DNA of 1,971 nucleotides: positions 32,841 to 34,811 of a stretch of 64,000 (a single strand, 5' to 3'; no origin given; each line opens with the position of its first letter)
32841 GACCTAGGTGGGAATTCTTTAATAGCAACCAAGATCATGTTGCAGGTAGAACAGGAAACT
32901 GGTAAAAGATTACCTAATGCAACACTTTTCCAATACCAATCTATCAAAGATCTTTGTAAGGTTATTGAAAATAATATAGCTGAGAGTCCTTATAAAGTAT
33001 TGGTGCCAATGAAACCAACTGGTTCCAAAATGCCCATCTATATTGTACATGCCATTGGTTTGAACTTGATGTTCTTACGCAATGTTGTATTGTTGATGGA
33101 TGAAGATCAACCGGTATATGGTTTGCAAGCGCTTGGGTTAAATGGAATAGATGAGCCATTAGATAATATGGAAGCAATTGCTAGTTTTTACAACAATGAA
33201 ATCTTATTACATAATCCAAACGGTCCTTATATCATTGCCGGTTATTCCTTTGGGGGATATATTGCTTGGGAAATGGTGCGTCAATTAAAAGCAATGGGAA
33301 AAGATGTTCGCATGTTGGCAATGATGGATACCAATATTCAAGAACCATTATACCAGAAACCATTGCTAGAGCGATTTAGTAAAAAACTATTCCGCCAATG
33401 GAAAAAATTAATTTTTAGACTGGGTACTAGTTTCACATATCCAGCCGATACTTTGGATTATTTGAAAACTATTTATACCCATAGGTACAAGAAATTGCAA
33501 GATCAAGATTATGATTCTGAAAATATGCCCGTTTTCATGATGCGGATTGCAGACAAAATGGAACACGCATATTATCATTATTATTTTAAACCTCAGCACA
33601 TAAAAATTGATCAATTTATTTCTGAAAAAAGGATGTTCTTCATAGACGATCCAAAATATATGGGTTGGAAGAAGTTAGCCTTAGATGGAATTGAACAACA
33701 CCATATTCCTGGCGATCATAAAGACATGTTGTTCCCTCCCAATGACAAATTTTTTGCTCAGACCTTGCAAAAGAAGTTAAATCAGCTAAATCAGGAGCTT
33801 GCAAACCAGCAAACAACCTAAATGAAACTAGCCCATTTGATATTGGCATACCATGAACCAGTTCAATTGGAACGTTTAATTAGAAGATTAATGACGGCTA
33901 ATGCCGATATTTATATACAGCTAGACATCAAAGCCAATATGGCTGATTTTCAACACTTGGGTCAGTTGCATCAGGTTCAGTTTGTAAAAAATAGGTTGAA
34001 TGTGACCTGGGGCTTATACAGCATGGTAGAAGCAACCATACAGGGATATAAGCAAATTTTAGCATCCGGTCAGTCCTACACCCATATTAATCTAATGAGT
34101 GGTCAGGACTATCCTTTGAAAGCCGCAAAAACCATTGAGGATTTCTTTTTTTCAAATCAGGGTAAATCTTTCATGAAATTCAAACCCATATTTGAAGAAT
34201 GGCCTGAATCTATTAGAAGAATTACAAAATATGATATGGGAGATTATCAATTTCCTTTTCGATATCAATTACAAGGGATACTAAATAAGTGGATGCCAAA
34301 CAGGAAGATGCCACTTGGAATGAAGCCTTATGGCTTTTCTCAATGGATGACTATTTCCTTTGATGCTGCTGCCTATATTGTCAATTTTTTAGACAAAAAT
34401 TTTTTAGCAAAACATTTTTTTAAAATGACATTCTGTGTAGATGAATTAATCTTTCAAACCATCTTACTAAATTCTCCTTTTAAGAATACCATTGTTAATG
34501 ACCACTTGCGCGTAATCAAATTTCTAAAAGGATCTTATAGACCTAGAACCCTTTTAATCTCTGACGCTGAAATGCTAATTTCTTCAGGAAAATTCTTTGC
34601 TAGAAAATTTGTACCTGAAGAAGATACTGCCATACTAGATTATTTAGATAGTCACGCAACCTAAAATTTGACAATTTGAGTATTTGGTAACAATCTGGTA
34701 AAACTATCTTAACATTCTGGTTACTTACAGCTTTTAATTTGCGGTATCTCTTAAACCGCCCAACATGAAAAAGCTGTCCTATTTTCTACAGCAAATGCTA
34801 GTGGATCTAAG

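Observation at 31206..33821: Stand-alone A-T-TE enzyme with a glycine-like specificity code (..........) and no condensation domain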

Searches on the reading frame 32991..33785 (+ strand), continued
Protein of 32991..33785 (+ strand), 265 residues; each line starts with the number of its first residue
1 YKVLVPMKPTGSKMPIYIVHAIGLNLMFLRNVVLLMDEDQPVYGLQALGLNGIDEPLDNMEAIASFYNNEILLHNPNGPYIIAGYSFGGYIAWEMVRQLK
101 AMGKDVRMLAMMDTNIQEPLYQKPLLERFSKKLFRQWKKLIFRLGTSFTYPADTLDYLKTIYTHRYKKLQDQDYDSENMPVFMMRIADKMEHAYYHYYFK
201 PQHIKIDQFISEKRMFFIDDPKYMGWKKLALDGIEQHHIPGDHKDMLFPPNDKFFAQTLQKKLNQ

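Call 65: search_protein_representatives(alignment_id=A1)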
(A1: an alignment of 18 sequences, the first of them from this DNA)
Query: 18 sequences, 270 profile positions. Proteins with E-value up to 0.001 (for the whole library): 43768; up to 1e-10: 30888; up to 1e-30: 6355. The best 150 are listed.
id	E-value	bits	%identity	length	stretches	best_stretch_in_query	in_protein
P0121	1.2e-115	402.2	-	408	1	1-270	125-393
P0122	6.1e-104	363.8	-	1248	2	1-269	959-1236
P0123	1.7e-103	362.4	-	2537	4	1-135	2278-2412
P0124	1.4e-99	349.5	-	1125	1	1-270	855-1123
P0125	1.1e-97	343.3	-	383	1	2-270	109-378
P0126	1.8e-96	339.3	-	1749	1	1-269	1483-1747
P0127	2.5e-96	338.9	-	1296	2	1-270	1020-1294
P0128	2.3e-95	335.7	-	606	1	1-270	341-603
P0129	2.4e-95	335.6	-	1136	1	1-270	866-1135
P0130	1.1e-94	333.4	-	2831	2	1-268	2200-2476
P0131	6.0e-94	331.0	-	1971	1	1-269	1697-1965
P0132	2.4e-93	329.0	-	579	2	1-270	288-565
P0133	4.6e-93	328.1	-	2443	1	1-269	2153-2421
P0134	6.4e-92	324.4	-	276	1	2-269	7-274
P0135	7.4e-92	324.2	-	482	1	1-270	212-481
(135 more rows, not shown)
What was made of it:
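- The same TE subtype terminates many ordinary multimodular synthetases, with 6,355 representatives at E<=1e-30 (call 65). The TE subtype is common in ordinary NRPSs (call 65).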

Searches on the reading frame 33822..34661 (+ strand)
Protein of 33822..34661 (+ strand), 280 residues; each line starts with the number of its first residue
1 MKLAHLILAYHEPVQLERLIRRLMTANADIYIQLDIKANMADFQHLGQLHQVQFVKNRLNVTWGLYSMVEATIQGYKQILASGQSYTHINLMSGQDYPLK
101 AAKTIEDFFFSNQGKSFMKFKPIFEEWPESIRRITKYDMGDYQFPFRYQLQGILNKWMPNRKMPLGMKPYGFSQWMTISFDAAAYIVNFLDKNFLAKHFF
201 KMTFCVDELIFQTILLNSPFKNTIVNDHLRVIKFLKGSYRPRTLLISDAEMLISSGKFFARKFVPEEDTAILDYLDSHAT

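Call 5: search_protein_families(library=pfam, proteins=[window:33822-34661:+])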
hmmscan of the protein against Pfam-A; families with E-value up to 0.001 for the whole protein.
window:33822-34661:+ (280 aa): 1 family
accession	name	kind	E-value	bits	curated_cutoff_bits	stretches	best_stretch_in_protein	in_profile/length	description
PF02485.27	Branch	-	1.6e-19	70.9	23.4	1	3-245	1-237/250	Core-2/I-Branching enzyme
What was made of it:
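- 33822..34664 (+): GT14 ('Core-2/I-branching') family glycosyltransferase, 280 aa. Its start codon directly follows the A-T-TE stop codon. It is the only conserved partner gene. PF02485, E 1.6e-19 (call 5).
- On GT14 / Core-2-I-branching glycosyltransferases (the partner gene, 33822-34664): PF02485 scores 70.9 bits against 23.4 (call 5).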

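Call 6: search_protein_families(library=ncbifam, proteins=[window:33822-34661:+])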
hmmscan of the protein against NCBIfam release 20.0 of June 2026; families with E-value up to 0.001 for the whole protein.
window:33822-34661:+ (280 aa): 0 families

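Call 30: search_solved_structures(query=window:33822-34661:+, max_evalue=1, show_alignments=1)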
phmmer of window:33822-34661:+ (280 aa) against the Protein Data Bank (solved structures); distinct sequences matched with E-value up to 1: 4.
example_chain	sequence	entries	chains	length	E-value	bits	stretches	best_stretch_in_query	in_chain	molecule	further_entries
6ej7_A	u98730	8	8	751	8.3e-08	34.9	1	12-233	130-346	Xylosyltransferase 1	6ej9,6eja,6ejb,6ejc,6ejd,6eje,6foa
6ej8_A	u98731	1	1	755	8.4e-08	34.9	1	12-233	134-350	Xylosyltransferase 1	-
3otk_A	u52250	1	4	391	0.019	17.3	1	3-105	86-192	Beta-1,3-galactosyl-O-glycosyl-glycoprotein beta-1,6-N-acetylglucosaminyltransferase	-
2gak_A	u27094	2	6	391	0.091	15.1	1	3-105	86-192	beta-1,6-N-acetylglucosaminyltransferase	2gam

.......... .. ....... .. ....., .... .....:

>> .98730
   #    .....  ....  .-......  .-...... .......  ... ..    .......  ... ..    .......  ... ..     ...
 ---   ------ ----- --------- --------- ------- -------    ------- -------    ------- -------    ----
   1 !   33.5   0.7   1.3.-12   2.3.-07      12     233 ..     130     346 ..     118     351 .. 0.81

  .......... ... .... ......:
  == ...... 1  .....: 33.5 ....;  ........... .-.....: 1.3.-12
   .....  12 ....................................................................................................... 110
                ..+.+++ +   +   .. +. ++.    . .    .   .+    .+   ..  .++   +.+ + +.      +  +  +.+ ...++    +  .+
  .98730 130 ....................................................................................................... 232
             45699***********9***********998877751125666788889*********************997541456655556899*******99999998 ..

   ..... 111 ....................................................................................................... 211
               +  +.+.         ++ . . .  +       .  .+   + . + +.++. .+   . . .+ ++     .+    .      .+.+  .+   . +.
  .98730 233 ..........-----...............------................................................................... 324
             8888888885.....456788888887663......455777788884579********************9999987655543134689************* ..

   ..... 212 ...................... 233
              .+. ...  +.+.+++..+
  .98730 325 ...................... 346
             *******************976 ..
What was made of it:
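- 33822..34664 (+): Xylosyltransferase-1 (6EJ7), E 8e-8 (call 30).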

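Call 39: find_related_loci(query=A2, collection=metagenome_contigs, flank=6000)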
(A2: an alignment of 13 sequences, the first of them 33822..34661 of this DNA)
Query A2 (280 aa) in metagenome_contigs; peptide patterns used: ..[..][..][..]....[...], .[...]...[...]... (x = any residue, [..] = any of these).
600 stretches matched a pattern (row limit reached: there are more); 489 encode a relative of the query (tblastn E <= 1e-3); the best 80 are kept; 80 distinct loci.
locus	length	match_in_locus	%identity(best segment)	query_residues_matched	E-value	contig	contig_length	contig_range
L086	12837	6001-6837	53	1-279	2e-105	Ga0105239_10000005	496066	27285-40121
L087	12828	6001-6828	55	1-276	1e-104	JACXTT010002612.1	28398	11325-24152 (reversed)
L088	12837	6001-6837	53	1-279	6e-104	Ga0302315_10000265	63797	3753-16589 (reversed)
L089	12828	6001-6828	53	1-276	6e-101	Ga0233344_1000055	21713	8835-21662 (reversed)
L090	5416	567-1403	51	1-279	2e-100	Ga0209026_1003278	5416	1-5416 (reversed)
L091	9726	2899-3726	49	1-277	2e-90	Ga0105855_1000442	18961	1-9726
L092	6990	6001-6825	53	2-276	1e-90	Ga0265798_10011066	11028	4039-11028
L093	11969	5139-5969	50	1-277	8e-90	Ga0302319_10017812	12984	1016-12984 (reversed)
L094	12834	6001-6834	49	1-278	1e-89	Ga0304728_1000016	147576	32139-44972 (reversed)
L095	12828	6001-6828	52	1-276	1e-89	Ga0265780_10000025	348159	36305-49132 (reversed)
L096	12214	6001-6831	51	1-277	1e-89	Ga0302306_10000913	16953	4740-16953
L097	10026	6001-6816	50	1-276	1e-88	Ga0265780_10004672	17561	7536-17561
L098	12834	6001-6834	51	1-278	2e-87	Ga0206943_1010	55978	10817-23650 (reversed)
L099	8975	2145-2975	48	1-277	2e-87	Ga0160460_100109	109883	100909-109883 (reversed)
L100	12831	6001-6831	47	1-278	9e-87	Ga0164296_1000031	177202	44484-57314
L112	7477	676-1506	48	1-277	2e-80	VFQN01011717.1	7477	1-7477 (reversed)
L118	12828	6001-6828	45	2-276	8e-77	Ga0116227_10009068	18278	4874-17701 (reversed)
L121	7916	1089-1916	44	1-277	2e-75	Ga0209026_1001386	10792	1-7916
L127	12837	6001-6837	42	1-276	2e-71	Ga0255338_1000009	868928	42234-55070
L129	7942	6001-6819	41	6-278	7e-71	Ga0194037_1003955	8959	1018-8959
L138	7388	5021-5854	40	1-278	9e-68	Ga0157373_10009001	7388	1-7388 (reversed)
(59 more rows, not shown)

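Call 42: search_protein_families(library=pfam, proteins=[L138:5865-6233:+, L138:6154-7311:+, L100:9285-10814:+, L118:3127-4329:+, L118:1623-3131:+, L127:4664-5995:+, L129:1872-3053:+, L112:4680-6884:+, L138:2029-2772:+, L121:5493-6659:+], max_evalue=0.00001)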
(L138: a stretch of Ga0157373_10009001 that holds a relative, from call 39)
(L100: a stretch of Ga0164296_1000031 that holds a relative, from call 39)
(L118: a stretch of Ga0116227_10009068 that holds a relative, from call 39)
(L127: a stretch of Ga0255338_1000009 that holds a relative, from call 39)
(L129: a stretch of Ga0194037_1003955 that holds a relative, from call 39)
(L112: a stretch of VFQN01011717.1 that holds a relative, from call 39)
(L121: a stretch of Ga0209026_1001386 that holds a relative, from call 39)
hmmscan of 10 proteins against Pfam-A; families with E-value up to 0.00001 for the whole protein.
L138:5865-6233:+ (123 aa): 1 family
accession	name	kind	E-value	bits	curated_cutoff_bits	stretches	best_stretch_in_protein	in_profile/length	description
PF05523.17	FdtA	-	1.8e-33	115.6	23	1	3-118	4-122/131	WxcM-like, C-terminal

L138:6154-7311:+ (386 aa): 2 families
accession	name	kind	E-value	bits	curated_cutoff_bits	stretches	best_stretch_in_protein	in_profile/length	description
PF01041.23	DegT_DnrJ_EryC1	-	8.4e-106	354.6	19.8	1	39-381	5-359/360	DegT/DnrJ/EryC1/StrS aminotransferase family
PF00155.27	Aminotran_1_2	-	7.1e-06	25.9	19.7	0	62-147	46-147/361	Aminotransferase class I and II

L100:9285-10814:+ (510 aa): 1 family
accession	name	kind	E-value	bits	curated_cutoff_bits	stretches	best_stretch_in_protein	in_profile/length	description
PF13454.12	NAD_binding_9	-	6.6e-12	46.1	21.8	1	9-193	3-154/155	FAD-NAD(P)-binding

L118:3127-4329:+ (401 aa): 2 families
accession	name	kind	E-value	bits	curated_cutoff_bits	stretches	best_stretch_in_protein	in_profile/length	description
PF13692.12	Glyco_trans_1_4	-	1.6e-11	45.1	27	1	233-365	2-140/142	Glycosyl transferases group 1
PF00534.26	Glycos_transf_1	-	5.8e-08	32.9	26.4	1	232-374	15-163/172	Glycosyl transferases group 1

L118:1623-3131:+ (503 aa): 1 family
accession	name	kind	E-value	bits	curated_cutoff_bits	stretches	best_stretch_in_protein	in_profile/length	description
PF04932.20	Wzy_C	-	1.6e-11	44.6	31.7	1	284-420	4-148/149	O-Antigen ligase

L127:4664-5995:+ (444 aa): 2 families
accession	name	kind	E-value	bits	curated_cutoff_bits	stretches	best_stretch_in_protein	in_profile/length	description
PF01943.22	Polysacc_synt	-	9.7e-17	61.7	28.2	1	12-265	4-256/274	Polysaccharide biosynthesis protein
PF13440.11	Polysacc_synt_3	-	7.6e-13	48.8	23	1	35-329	3-289/293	Polysaccharide biosynthesis protein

L129:1872-3053:+ (394 aa): 2 families
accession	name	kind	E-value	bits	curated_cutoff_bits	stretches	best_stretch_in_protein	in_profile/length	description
PF13641.12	Glyco_tranf_2_3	-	4.5e-32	112.4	27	1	48-267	2-230/230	Glycosyltransferase like family 2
PF13632.12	Glyco_trans_2_3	-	1.9e-11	44.6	27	1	128-329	2-187/198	Glycosyl transferase family group 2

L112:4680-6884:+ (735 aa): 0 families

L138:2029-2772:+ (248 aa): 2 families
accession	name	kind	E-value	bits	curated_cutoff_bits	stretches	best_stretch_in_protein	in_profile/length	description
PF01648.25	ACPS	-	1.1e-16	61.2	25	1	127-216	1-99/111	4'-phosphopantetheinyl transferase superfamily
PF22624.1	AASDHPPT_N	-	4.3e-13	49.8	27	1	44-123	13-97/100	4'-phosphopantetheinyl transferase, N-terminal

L121:5493-6659:+ (389 aa): 4 families
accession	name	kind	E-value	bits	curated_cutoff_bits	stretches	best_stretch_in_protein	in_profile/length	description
PF00535.33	Glycos_transf_2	-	4e-18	66.3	23.3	1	50-190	2-144/168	Glycosyl transferase family 2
PF13641.12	Glyco_tranf_2_3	-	7e-16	59.4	27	1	46-260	1-226/230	Glycosyltransferase like family 2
PF13632.12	Glyco_trans_2_3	-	3.4e-10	40.5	27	1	128-313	2-178/198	Glycosyl transferase family group 2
PF13506.12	Glyco_transf_21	-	5e-08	33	21.7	1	111-260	17-171/174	Glycosyl transferase family 21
